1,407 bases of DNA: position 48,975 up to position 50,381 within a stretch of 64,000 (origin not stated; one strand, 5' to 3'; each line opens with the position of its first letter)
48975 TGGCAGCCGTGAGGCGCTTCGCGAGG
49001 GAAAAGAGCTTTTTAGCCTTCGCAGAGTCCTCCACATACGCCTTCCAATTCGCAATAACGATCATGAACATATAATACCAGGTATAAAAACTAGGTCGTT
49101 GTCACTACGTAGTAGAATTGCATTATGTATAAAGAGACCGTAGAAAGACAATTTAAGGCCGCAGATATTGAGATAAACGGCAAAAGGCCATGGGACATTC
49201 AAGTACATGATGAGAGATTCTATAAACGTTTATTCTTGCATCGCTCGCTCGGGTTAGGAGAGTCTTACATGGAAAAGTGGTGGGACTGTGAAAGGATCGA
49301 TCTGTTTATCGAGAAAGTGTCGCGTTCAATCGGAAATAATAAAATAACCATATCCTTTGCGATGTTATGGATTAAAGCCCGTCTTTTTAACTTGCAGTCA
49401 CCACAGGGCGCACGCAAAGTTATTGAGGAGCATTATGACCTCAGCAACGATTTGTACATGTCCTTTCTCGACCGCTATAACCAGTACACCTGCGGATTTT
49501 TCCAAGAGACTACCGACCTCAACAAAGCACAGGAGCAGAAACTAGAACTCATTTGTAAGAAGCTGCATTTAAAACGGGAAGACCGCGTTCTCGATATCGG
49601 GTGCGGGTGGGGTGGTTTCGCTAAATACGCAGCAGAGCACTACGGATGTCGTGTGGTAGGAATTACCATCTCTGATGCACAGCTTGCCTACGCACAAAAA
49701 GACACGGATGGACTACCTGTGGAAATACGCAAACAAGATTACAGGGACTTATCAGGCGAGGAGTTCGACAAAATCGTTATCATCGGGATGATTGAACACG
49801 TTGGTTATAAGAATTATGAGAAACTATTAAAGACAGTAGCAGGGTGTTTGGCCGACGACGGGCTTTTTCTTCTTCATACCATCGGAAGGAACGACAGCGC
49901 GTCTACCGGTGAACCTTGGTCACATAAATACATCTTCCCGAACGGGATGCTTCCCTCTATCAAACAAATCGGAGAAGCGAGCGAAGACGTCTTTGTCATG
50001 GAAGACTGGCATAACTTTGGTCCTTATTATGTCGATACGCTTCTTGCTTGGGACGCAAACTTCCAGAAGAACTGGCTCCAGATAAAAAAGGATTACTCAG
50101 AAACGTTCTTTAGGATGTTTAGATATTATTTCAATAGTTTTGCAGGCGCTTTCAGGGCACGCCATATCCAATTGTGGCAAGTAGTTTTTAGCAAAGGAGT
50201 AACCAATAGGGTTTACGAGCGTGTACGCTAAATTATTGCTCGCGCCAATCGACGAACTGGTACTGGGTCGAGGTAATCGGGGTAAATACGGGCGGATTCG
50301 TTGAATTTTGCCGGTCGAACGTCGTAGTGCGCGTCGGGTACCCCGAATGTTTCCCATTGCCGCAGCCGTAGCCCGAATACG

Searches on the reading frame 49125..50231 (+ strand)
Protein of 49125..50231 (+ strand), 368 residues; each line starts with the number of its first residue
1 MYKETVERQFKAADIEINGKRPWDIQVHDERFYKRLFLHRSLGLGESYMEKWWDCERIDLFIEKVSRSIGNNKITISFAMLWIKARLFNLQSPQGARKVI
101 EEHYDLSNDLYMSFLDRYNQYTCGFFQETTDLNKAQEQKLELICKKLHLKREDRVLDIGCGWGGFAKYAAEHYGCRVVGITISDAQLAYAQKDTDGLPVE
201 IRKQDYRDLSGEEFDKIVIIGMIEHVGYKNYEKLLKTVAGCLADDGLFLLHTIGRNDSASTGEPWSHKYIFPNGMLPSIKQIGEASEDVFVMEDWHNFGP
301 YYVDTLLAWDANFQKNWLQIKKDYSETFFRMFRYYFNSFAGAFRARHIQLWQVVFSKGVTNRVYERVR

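Call 4: search_protein_families(library=pfam, proteins=[window:49125-50231:+])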
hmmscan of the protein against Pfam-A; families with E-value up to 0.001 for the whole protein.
window:49125-50231:+ (368 aa): 8 families
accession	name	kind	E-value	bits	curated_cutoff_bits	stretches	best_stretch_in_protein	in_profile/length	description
PF02353.26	CMAS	-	4.4e-81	272.6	27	1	96-353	6-273/273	Mycolic acid cyclopropane synthetase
PF13649.12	Methyltransf_25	-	3.4e-17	63.4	27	1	155-246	1-97/97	Methyltransferase domain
PF08241.18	Methyltransf_11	-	6e-15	56.1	21.2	1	156-249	1-94/95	Methyltransferase domain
PF13489.12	Methyltransf_23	-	6.4e-15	55.7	27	1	149-266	20-133/164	Methyltransferase domain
PF08242.18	Methyltransf_12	-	1.2e-12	48.9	30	1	156-248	1-98/98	Methyltransferase domain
PF01728.25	FtsJ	-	1.3e-09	38.7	24.1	1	139-213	8-82/181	FtsJ-like methyltransferase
PF13847.12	Methyltransf_31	-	8.6e-09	35.7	27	1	150-254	2-113/145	Methyltransferase domain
PF05175.20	MTS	-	0.00038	20.6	23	1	142-219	22-104/170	Methyltransferase small domain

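Call 6: find_encoding_contigs(protein=window:49125-50231:+, flank=10000, max_places=6)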
Protein window:49125-50231:+ (368 aa): no gene with exactly this product is on record in the collection.
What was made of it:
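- Tried and rejected: Exact-protein look-up of cfa (call 6): found nothing.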

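Call 8: find_homologous_proteins(query=window:49125-50231:+)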
Query window:49125-50231:+ (368 aa): 8000 proteins with E <= 0.001 among 8000 candidates; the best 120 are listed.
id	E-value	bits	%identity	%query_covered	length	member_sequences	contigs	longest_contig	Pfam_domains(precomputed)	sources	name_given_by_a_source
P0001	2.4e-255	865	100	100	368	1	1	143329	PF13847.13,PF13489.13,PF02353.27,PF13649.13,PF01728.26,PF08241.19,PF08242.19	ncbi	-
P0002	1.5e-186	638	74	99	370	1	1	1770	PF13847.13,PF13489.13,PF02353.27,PF13649.13,PF01728.26,PF08241.19,PF08242.19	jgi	jgi:cyclopropane-fatty-acyl-phospholipid synthase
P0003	1.8e-182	625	71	99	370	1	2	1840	PF07021.19,PF13847.13,PF13489.13,PF02353.27,PF05175.21,PF13649.13,PF01728.26,PF08241.19,PF08242.19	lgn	-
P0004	1.6e-181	622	73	99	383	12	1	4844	PF13847.13,PF13489.13,PF02353.27,PF13649.13,PF01728.26,PF08241.19,PF08242.19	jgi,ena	-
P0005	2.5e-179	614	71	99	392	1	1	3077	PF13847.13,PF13489.13,PF02353.27,PF13649.13,PF01728.26,PF08241.19,PF08242.19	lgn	-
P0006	8.3e-178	609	70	99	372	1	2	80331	PF13847.13,PF13489.13,PF02353.27,PF05175.21,PF13649.13,PF01728.26,PF08241.19,PF08242.19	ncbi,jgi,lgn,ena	-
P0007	8.6e-178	609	70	99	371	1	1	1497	PF13847.13,PF13489.13,PF02353.27,PF13649.13,PF01728.26,PF08241.19,PF08242.19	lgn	-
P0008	1.3e-175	602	69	99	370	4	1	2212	PF13847.13,PF13489.13,PF02353.27,PF13649.13,PF01728.26,PF08241.19,PF08242.19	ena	-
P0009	1.7e-174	598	74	93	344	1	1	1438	PF13847.13,PF13489.13,PF02353.27,PF13649.13,PF01728.26,PF08241.19,PF08242.19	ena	-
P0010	1.0e-172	593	69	99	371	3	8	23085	PF13847.13,PF13489.13,PF02353.27,PF13649.13,PF01728.26,PF08241.19,PF08242.19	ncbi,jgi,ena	ncbi:MAG TPA: cyclopropane fatty acyl phospholipid synthase [Candidatus Paceibacterota bacterium]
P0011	2.1e-172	592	69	99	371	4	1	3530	PF13847.13,PF13489.13,PF02353.27,PF13649.13,PF01728.26,PF08241.19,PF08242.19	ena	-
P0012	2.0e-170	585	67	99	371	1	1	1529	PF13847.13,PF13489.13,PF02353.27,PF05175.21,PF13649.13,PF01728.26,PF08241.19,PF08242.19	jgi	jgi:cyclopropane-fatty-acyl-phospholipid synthase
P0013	6.9e-170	583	67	99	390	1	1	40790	PF13847.13,PF13489.13,PF02353.27,PF13649.13,PF01728.26,PF08241.19,PF08242.19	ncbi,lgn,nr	ncbi:MAG: Cyclopropane-fatty-acyl-phospholipid synthase [Candidatus Kaiserbacteria bacterium]|nr:Cyc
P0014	8.9e-166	570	65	99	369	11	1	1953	PF13847.13,PF13489.13,PF02353.27,PF13649.13,PF01728.26,PF08241.19,PF08242.19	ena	-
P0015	8.7e-165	566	66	98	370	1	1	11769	PF13847.13,PF13489.13,PF02353.27,PF13649.13,PF01728.26,PF08241.19,PF08242.19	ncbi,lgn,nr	ncbi:MAG: cyclopropane fatty acyl phospholipid synthase [Candidatus Pacebacteria bacterium]|nr:cyclo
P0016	5.9e-163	560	65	99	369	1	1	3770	PF13847.13,PF13489.13,PF02353.27,PF05175.21,PF13649.13,PF01728.26,PF08241.19,PF08242.19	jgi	jgi:cyclopropane-fatty-acyl-phospholipid synthase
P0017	5.7e-162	557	64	99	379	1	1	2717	PF13847.13,PF13489.13,PF02353.27,PF05175.21,PF13649.13,PF08241.19,PF08242.19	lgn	-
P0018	9.9e-162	556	65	99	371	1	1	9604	PF13847.13,PF13489.13,PF02353.27,PF13649.13,PF01728.26,PF08241.19,PF08242.19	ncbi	-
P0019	3.2e-160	551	64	99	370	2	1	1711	PF13847.13,PF13489.13,PF02353.27,PF05175.21,PF13649.13,PF01728.26,PF08241.19,PF08242.19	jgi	jgi:cyclopropane-fatty-acyl-phospholipid synthase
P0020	1.3e-158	546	65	99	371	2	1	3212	PF13847.13,PF13489.13,PF02353.27,PF05175.21,PF13649.13,PF08241.19,PF08242.19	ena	-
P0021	3.5e-158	545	62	99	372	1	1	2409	PF13847.13,PF13489.13,PF02353.27,PF13649.13,PF01728.26,PF08241.19,PF08242.19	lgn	-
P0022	3.2e-155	535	62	99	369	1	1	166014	PF13847.13,PF13489.13,PF02353.27,PF13649.13,PF01728.26,PF08241.19,PF08242.19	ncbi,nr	ncbi:cyclopropane fatty acyl phospholipid synthase [Candidatus Peregrinibacteria bacterium]|nr:cyclo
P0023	9.8e-155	533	63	99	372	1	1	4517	PF13847.13,PF13489.13,PF02353.27,PF05175.21,PF13649.13,PF01728.26,PF08241.19,PF08242.19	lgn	-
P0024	5.4e-154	531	64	98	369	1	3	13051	PF07021.19,PF13847.13,PF13489.13,PF02353.27,PF05175.21,PF13649.13,PF01728.26,PF08241.19,PF08242.19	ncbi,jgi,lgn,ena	-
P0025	5.3e-153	528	62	99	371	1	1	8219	PF13847.13,PF13489.13,PF02353.27,PF13649.13,PF01728.26,PF08241.19,PF08242.19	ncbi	-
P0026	1.5e-150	520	60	99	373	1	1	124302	PF13847.13,PF13489.13,PF02353.27,PF13649.13,PF01728.26,PF08241.19,PF08242.19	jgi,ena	-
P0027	2.5e-149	516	61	98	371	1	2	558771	PF13847.13,PF13489.13,PF02353.27,PF05175.21,PF13649.13,PF01728.26,PF08241.19,PF08242.19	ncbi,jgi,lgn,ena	ncbi:MAG: cyclopropane fatty acyl phospholipid synthase [Parcubacteria group bacterium]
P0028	4.6e-149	515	62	99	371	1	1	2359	PF13847.13,PF13489.13,PF02353.27,PF13649.13,PF01728.26,PF08241.19,PF08242.19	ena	-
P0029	5.3e-149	515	60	99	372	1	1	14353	PF13847.13,PF13489.13,PF02353.27,PF13649.13,PF01728.26,PF08241.19,PF08242.19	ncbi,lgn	-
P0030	3.7e-148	512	61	99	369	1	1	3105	PF13847.13,PF13489.13,PF02353.27,PF13649.13,PF01728.26,PF08241.19,PF08242.19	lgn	-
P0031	1.9e-147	509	59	99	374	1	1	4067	PF13847.13,PF13489.13,PF02353.27,PF13649.13,PF01728.26,PF08241.19,PF08242.19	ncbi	-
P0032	2.5e-147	509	60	99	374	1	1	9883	PF13847.13,PF13489.13,PF02353.27,PF13649.13,PF01728.26,PF08241.19,PF08242.19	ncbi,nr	ncbi:cyclopropane fatty acyl phospholipid synthase [Candidatus Peregrinibacteria bacterium]|nr:cyclo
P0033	4.6e-147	508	60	99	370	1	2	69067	PF13847.13,PF13489.13,PF02353.27,PF13649.13,PF01728.26,PF08241.19,PF08242.19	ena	-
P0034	6.6e-147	508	60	99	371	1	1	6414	PF13847.13,PF13489.13,PF02353.27,PF13649.13,PF01728.26,PF08241.19,PF08242.19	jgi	jgi:cyclopropane-fatty-acyl-phospholipid synthase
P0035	7.4e-147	507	61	99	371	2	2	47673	PF13847.13,PF13489.13,PF02353.27,PF13649.13,PF01728.26,PF08241.19,PF08242.19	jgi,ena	jgi:cyclopropane-fatty-acyl-phospholipid synthase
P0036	1.6e-146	506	61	99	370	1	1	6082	PF13847.13,PF13489.13,PF02353.27,PF13649.13,PF01728.26,PF08241.19,PF08242.19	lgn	-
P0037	1.9e-146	506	59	99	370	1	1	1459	PF13847.13,PF13489.13,PF02353.27,PF13649.13,PF01728.26,PF08241.19,PF08242.19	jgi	-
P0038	2.3e-146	506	60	99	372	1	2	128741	PF13847.13,PF13489.13,PF02353.27,PF13649.13,PF08241.19,PF08242.19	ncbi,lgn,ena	ncbi:MAG: cyclopropane fatty acyl phospholipid synthase [Patescibacteria group bacterium]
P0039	5.4e-146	505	60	99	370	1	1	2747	PF13847.13,PF13489.13,PF02353.27,PF13649.13,PF01728.26,PF08241.19,PF08242.19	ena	-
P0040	1.4e-145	503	60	99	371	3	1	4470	PF13847.13,PF13489.13,PF02353.27,PF13649.13,PF08241.19,PF08242.19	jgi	jgi:cyclopropane-fatty-acyl-phospholipid synthase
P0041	2.5e-145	502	61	99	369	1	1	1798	PF13847.13,PF13489.13,PF02353.27,PF13649.13,PF01728.26,PF08241.19,PF08242.19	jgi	jgi:cyclopropane-fatty-acyl-phospholipid synthase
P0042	2.7e-145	502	60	99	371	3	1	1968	PF13847.13,PF13489.13,PF02353.27,PF13649.13,PF01728.26,PF08241.19,PF08242.19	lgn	-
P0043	3.7e-145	502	61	95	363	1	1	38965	PF13847.13,PF13489.13,PF02353.27,PF13649.13,PF01728.26,PF08241.19,PF08242.19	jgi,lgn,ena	-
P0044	9.2e-145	501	59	99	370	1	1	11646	PF13847.13,PF13489.13,PF02353.27,PF13649.13,PF01728.26,PF08241.19,PF08242.19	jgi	jgi:cyclopropane-fatty-acyl-phospholipid synthase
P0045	1.1e-144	500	59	99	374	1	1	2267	PF13847.13,PF13489.13,PF02353.27,PF13649.13,PF01728.26,PF08241.19,PF08242.19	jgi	jgi:cyclopropane-fatty-acyl-phospholipid synthase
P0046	1.3e-144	500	59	99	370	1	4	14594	PF13847.13,PF13489.13,PF02353.27,PF13649.13,PF01728.26,PF08241.19,PF08242.19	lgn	-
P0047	1.3e-144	500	58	99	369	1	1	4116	PF13847.13,PF13489.13,PF02353.27,PF05175.21,PF13649.13,PF01728.26,PF08241.19,PF08242.19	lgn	-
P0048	1.4e-144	500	-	-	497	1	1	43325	PF13489.13,PF02353.27,PF08704.17,PF08241.19,PF05891.19,PF07021.19,PF13847.13,PF05175.21,PF13649.13,PF01135.26,PF13679.13,PF01728.26,PF08242.19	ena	-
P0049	3.1e-144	499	58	99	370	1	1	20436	PF13847.13,PF13489.13,PF02353.27,PF13649.13,PF01728.26,PF08241.19,PF08242.19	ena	-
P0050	4.5e-144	498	60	97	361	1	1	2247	PF13847.13,PF13489.13,PF02353.27,PF13649.13,PF01728.26,PF08241.19,PF08242.19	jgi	jgi:cyclopropane-fatty-acyl-phospholipid synthase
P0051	4.8e-144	498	59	99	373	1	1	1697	PF13847.13,PF13489.13,PF02353.27,PF13649.13,PF01728.26,PF08241.19,PF08242.19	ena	-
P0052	8.1e-144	497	58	99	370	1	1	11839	PF13847.13,PF13489.13,PF02353.27,PF13649.13,PF01728.26,PF08241.19,PF08242.19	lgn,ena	-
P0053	8.7e-144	497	58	99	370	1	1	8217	PF13847.13,PF13489.13,PF02353.27,PF13649.13,PF01728.26,PF08241.19,PF08242.19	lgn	-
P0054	1.7e-143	496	61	99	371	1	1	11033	PF13847.13,PF13489.13,PF02353.27,PF05175.21,PF13649.13,PF01728.26,PF08241.19,PF08242.19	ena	-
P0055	2.1e-143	496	61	97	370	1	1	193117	PF13847.13,PF13489.13,PF02353.27,PF13649.13,PF01728.26,PF08241.19,PF08242.19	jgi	jgi:cyclopropane-fatty-acyl-phospholipid synthase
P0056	3.1e-143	496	59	99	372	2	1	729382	PF13847.13,PF13489.13,PF02353.27,PF13649.13,PF01728.26,PF08241.19,PF08242.19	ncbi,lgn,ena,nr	ncbi:MAG: cyclopropane fatty acyl phospholipid synthase [Patescibacteria group bacterium]|nr:cyclopr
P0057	3.2e-143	496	56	100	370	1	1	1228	PF13847.13,PF13489.13,PF02353.27,PF13649.13,PF01728.26,PF08241.19,PF08242.19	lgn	-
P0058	4.8e-143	495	67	87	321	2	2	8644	PF13847.13,PF13489.13,PF02353.27,PF13649.13,PF01728.26,PF08241.19,PF08242.19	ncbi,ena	-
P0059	4.8e-143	495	59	99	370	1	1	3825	PF13847.13,PF13489.13,PF02353.27,PF13649.13,PF01728.26,PF08241.19,PF08242.19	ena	-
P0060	4.9e-143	495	59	99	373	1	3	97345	PF13847.13,PF13489.13,PF02353.27,PF13649.13,PF01728.26,PF08241.19,PF08242.19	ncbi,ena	-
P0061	4.9e-143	495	59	99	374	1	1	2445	PF13847.13,PF13489.13,PF02353.27,PF13649.13,PF01728.26,PF08241.19,PF08242.19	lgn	-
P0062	1.2e-142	494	60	100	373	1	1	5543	PF13847.13,PF13489.13,PF02353.27,PF13649.13,PF01728.26,PF08241.19,PF08242.19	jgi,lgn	-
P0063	1.5e-142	493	58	99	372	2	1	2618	PF13847.13,PF13489.13,PF02353.27,PF13649.13,PF01728.26,PF08241.19,PF08242.19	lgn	-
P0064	1.6e-142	493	59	98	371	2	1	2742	PF13847.13,PF13489.13,PF02353.27,PF13649.13,PF01728.26,PF08241.19,PF08242.19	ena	-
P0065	2.9e-142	492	60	96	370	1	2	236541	PF13847.13,PF13489.13,PF02353.27,PF13649.13,PF01728.26,PF08241.19,PF08242.19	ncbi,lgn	-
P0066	3.1e-142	492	59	99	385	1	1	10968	PF13847.13,PF13489.13,PF02353.27,PF13649.13,PF01728.26,PF08241.19,PF08242.19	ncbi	-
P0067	3.7e-142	492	59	99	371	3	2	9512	PF13847.13,PF13489.13,PF02353.27,PF13649.13,PF01728.26,PF08241.19,PF08242.19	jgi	jgi:cyclopropane-fatty-acyl-phospholipid synthase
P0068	4.8e-142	492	58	99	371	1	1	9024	PF13847.13,PF13489.13,PF02353.27,PF13649.13,PF01728.26,PF08241.19,PF08242.19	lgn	-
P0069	5.8e-142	491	57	99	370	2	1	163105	PF13847.13,PF13489.13,PF02353.27,PF13649.13,PF01728.26,PF08241.19,PF08242.19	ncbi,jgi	ncbi:MAG: cyclopropane fatty acyl phospholipid synthase [Candidatus Paceibacterota bacterium]|jgi:cy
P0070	9.1e-142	491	59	99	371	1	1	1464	PF13847.13,PF13489.13,PF02353.27,PF13649.13,PF01728.26,PF08241.19,PF08242.19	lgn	-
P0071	1.1e-141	490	58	99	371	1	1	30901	PF13847.13,PF13489.13,PF02353.27,PF13649.13,PF01728.26,PF08241.19,PF08242.19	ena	-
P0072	1.1e-141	490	58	99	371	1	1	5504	PF13847.13,PF13489.13,PF02353.27,PF13649.13,PF01728.26,PF08241.19,PF08242.19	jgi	-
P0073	1.3e-141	490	58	99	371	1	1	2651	PF13847.13,PF13489.13,PF02353.27,PF13649.13,PF01728.26,PF08241.19,PF08242.19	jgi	jgi:cyclopropane-fatty-acyl-phospholipid synthase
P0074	1.4e-141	490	57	100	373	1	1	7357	PF13847.13,PF13489.13,PF02353.27,PF13649.13,PF01728.26,PF08241.19,PF08242.19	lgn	-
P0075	2.8e-141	489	59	95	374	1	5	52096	PF13847.13,PF13489.13,PF02353.27,PF13649.13,PF01728.26,PF08241.19,PF08242.19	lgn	-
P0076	3.6e-141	489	58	99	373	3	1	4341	PF13847.13,PF13489.13,PF02353.27,PF13649.13,PF01728.26,PF08241.19,PF08242.19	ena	-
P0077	6.1e-141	488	58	99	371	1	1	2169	PF13847.13,PF13489.13,PF02353.27,PF13649.13,PF01728.26,PF08241.19,PF08242.19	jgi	jgi:cyclopropane-fatty-acyl-phospholipid synthase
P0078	6.2e-141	488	60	97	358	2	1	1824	PF13847.13,PF13489.13,PF02353.27,PF13649.13,PF01728.26,PF08241.19,PF08242.19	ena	-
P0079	7.9e-141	488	59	99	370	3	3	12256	PF13847.13,PF13489.13,PF02353.27,PF05175.21,PF13649.13,PF01728.26,PF08241.19,PF08242.19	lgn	-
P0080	8.2e-141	488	59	97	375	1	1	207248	PF13847.13,PF13489.13,PF02353.27,PF13649.13,PF01728.26,PF08241.19,PF08242.19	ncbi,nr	ncbi:MAG: cyclopropane fatty acyl phospholipid synthase [Lewinellaceae bacterium]|nr:cyclopropane fa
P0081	9.3e-141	487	58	98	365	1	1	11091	PF13847.13,PF13489.13,PF02353.27,PF13649.13,PF01728.26,PF08241.19,PF08242.19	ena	-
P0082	1.1e-140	487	60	99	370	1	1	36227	PF13847.13,PF13489.13,PF02353.27,PF13649.13,PF01728.26,PF08241.19,PF08242.19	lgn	-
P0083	1.2e-140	487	59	99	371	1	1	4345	PF13847.13,PF13489.13,PF02353.27,PF13649.13,PF01728.26,PF08241.19,PF08242.19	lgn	-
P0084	1.8e-140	486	59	100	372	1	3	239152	PF13847.13,PF13489.13,PF02353.27,PF13649.13,PF01728.26,PF08241.19,PF08242.19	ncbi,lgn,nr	ncbi:MAG: cyclopropane fatty acyl phospholipid synthase [Parcubacteria group bacterium]|nr:cycloprop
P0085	2.3e-140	486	59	97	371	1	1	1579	PF13847.13,PF13489.13,PF02353.27,PF13649.13,PF01728.26,PF08241.19,PF08242.19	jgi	jgi:cyclopropane-fatty-acyl-phospholipid synthase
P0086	2.5e-140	486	57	100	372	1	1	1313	PF13847.13,PF13489.13,PF02353.27,PF13649.13,PF01728.26,PF08241.19,PF08242.19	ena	-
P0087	3.0e-140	486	58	99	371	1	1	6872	PF13847.13,PF13489.13,PF02353.27,PF13649.13,PF01728.26,PF08241.19,PF08242.19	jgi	jgi:cyclopropane-fatty-acyl-phospholipid synthase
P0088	3.1e-140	486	57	99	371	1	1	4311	PF13847.13,PF13489.13,PF02353.27,PF05175.21,PF13649.13,PF08241.19,PF08242.19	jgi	jgi:cyclopropane-fatty-acyl-phospholipid synthase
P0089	5.7e-140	485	66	85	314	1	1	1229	PF13847.13,PF13489.13,PF02353.27,PF13649.13,PF01728.26,PF08241.19,PF08242.19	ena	-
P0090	8.0e-140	484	58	99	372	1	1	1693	PF13847.13,PF13489.13,PF02353.27,PF13649.13,PF01728.26,PF08241.19,PF08242.19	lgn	-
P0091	1.2e-139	484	59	99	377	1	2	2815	PF13847.13,PF13489.13,PF02353.27,PF13649.13,PF08241.19,PF08242.19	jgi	jgi:cyclopropane-fatty-acyl-phospholipid synthase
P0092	2.1e-139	483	59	99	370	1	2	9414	PF13847.13,PF13489.13,PF02353.27,PF05175.21,PF13649.13,PF01728.26,PF08241.19,PF08242.19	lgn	-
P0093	2.1e-139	483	59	94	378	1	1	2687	PF13847.13,PF13489.13,PF02353.27,PF13649.13,PF01728.26,PF08241.19,PF08242.19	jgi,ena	-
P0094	2.8e-139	483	58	96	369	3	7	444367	PF13847.13,PF13489.13,PF02353.27,PF13649.13,PF01728.26,PF08241.19,PF08242.19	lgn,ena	-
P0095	4.2e-139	482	58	96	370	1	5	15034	PF13847.13,PF13489.13,PF02353.27,PF13649.13,PF01728.26,PF08241.19,PF08242.19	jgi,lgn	jgi:cyclopropane-fatty-acyl-phospholipid synthase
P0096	4.3e-139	482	58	99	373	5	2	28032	PF13847.13,PF13489.13,PF02353.27,PF13649.13,PF01728.26,PF08241.19,PF08242.19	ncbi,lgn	-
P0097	5.1e-139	482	58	100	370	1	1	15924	PF13847.13,PF13489.13,PF02353.27,PF05175.21,PF13649.13,PF01728.26,PF08241.19,PF08242.19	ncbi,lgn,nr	ncbi:MAG: cyclopropane fatty acyl phospholipid synthase [Candidatus Pacebacteria bacterium]|nr:cyclo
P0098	5.8e-139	481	58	99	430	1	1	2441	PF13847.13,PF13489.13,PF02353.27,PF13649.13,PF01728.26,PF08241.19,PF08242.19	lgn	-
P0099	6.7e-139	481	58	98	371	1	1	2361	PF13847.13,PF13489.13,PF02353.27,PF13649.13,PF01728.26,PF08241.19,PF08242.19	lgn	-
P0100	9.4e-139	481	57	99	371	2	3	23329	PF13847.13,PF13489.13,PF02353.27,PF13649.13,PF01728.26,PF08241.19,PF08242.19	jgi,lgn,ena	-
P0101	9.6e-139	481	58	99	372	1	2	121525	PF13847.13,PF13489.13,PF02353.27,PF13649.13,PF01728.26,PF08241.19,PF08242.19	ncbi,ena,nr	ncbi:cyclopropane fatty acyl phospholipid synthase [Candidatus Pacearchaeota archaeon]|nr:cyclopropa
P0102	9.6e-139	481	57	99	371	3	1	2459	PF13489.13,PF02353.27,PF13649.13,PF01728.26,PF08241.19,PF08242.19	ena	-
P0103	1.1e-138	481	60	96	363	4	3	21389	PF13847.13,PF13489.13,PF02353.27,PF05175.21,PF13649.13,PF01728.26,PF08241.19,PF08242.19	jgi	-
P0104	1.1e-138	481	58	100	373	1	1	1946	PF13847.13,PF13489.13,PF02353.27,PF13649.13,PF01728.26,PF08241.19,PF08242.19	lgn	-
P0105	1.3e-138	480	58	96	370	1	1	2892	PF13847.13,PF13489.13,PF02353.27,PF05175.21,PF13649.13,PF01728.26,PF08241.19,PF08242.19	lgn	-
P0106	1.9e-138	480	57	99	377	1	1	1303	PF13847.13,PF13489.13,PF02353.27,PF13649.13,PF01728.26,PF08241.19,PF08242.19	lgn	-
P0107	2.7e-138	479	58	99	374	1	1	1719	PF13847.13,PF13489.13,PF02353.27,PF13649.13,PF01728.26,PF08241.19,PF08242.19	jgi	-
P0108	3.4e-138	479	58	99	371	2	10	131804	PF13847.13,PF13489.13,PF02353.27,PF13649.13,PF01728.26,PF08241.19,PF08242.19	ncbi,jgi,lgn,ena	ncbi:MAG TPA: cyclopropane fatty acyl phospholipid synthase [Candidatus Paceibacterota bacterium]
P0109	3.9e-138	479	57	99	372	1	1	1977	PF13847.13,PF13489.13,PF02353.27,PF13649.13,PF01728.26,PF08241.19,PF08242.19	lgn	-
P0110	4.8e-138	478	58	100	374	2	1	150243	PF13847.13,PF13489.13,PF02353.27,PF13649.13,PF01728.26,PF08241.19,PF08242.19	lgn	-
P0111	5.2e-138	478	57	99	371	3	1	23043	PF13847.13,PF13489.13,PF02353.27,PF13649.13,PF01728.26,PF08241.19,PF08242.19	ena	-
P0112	5.4e-138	478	57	99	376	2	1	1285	PF13847.13,PF13489.13,PF02353.27,PF13649.13,PF01728.26,PF08241.19,PF08242.19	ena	-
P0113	6.1e-138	478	57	99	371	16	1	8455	PF13847.13,PF13489.13,PF02353.27,PF05175.21,PF13649.13,PF01728.26,PF08241.19,PF08242.19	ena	-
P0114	6.1e-138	478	56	99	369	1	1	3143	PF13847.13,PF13489.13,PF02353.27,PF05175.21,PF13649.13,PF01728.26,PF08241.19,PF08242.19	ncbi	-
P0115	6.9e-138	478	57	99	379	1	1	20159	PF13847.13,PF13489.13,PF02353.27,PF13649.13,PF01728.26,PF08241.19,PF08242.19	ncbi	-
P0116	7.0e-138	478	59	98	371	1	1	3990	PF13847.13,PF13489.13,PF02353.27,PF13649.13,PF01728.26,PF08241.19,PF08242.19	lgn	-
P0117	7.6e-138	478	57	99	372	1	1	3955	PF13847.13,PF13489.13,PF02353.27,PF13649.13,PF01728.26,PF08241.19,PF08242.19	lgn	-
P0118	7.9e-138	478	57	97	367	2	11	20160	PF13847.13,PF13489.13,PF02353.27,PF13649.13,PF01728.26,PF08241.19,PF08242.19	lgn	-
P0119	8.0e-138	478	57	99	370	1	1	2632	PF13847.13,PF13489.13,PF02353.27,PF13649.13,PF01728.26,PF08241.19,PF08242.19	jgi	-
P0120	8.1e-138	478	56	99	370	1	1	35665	PF13847.13,PF13489.13,PF02353.27,PF13649.13,PF01728.26,PF08241.19,PF08242.19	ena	-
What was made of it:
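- cfa clade: 12 of the 14 named proteins among the 120 best hits are CPR (call 8).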
